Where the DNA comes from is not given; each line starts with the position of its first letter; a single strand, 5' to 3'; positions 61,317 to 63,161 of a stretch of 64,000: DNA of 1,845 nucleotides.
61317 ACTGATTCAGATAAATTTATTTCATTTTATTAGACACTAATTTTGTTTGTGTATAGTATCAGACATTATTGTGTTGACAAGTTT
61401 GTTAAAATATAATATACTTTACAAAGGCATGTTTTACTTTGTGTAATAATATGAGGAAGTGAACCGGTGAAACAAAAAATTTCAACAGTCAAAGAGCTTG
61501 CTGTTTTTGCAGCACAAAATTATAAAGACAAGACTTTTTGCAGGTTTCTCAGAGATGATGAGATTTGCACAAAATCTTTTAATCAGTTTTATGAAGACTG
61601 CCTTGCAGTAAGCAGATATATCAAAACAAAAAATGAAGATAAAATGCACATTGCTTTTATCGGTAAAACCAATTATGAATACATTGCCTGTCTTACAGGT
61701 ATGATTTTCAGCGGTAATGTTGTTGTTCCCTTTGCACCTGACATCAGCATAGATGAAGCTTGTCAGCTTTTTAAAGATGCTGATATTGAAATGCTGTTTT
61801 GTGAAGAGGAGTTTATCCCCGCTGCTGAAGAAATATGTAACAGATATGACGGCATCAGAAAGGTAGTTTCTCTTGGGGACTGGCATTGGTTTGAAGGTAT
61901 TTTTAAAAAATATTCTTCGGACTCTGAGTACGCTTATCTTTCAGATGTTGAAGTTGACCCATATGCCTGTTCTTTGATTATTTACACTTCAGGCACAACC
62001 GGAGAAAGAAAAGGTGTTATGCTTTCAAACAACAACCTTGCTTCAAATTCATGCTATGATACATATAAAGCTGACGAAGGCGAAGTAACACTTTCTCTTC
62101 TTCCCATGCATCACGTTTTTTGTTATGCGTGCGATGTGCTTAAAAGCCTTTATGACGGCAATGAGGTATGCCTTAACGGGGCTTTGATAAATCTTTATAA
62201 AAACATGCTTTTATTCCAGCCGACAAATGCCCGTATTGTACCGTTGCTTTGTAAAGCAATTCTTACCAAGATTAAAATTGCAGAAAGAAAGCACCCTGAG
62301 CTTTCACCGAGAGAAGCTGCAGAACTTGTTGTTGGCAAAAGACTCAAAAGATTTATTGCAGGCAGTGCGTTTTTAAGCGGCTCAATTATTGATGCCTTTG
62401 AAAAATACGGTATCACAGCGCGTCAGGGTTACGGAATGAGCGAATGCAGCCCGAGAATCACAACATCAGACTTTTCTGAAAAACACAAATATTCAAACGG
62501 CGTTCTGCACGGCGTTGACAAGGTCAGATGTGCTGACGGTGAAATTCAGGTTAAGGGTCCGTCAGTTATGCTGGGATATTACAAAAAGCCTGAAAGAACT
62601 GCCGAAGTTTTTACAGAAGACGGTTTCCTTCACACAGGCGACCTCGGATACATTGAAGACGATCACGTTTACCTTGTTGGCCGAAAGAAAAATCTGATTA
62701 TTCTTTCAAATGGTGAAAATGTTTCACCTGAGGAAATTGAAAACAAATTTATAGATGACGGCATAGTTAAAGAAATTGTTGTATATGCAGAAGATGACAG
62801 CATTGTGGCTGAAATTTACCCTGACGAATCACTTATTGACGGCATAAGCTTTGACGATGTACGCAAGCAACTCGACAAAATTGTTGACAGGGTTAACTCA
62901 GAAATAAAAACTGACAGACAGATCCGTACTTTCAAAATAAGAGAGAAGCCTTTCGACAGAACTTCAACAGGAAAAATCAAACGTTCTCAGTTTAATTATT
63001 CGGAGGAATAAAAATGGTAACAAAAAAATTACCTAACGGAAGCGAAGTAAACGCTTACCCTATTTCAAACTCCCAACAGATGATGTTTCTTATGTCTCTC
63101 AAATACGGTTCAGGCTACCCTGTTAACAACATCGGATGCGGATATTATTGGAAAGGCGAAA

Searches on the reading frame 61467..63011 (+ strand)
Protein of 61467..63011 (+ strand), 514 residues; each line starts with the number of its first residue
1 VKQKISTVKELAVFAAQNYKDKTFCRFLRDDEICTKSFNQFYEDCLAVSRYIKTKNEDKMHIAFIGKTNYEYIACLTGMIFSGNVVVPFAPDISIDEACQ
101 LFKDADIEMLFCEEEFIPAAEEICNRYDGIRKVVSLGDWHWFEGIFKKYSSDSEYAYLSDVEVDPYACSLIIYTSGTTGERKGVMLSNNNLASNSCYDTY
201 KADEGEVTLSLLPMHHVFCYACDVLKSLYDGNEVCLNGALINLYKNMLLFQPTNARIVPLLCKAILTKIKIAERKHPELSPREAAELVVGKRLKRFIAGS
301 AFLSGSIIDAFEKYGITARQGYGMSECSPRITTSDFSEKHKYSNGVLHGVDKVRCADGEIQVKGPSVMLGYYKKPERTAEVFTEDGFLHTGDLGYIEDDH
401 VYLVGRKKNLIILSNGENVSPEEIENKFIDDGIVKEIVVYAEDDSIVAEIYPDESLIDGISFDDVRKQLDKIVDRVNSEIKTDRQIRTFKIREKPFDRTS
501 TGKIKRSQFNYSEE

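Call 65: search_protein_families(library=pfam, proteins=[window:61467-63011:+], max_evalue=0.00001)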
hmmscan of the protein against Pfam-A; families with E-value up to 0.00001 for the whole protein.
window:61467-63011:+ (514 aa): 2 families
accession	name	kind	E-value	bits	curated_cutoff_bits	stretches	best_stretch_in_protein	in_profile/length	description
PF00501.34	AMP-binding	-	9.6e-42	143.6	29.9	1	15-372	4-384/384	AMP-binding enzyme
PF23562.2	AMP-binding_C_3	-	1.2e-08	35.8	20.8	1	409-509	2-108/124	AMP-binding enzyme C-terminal domain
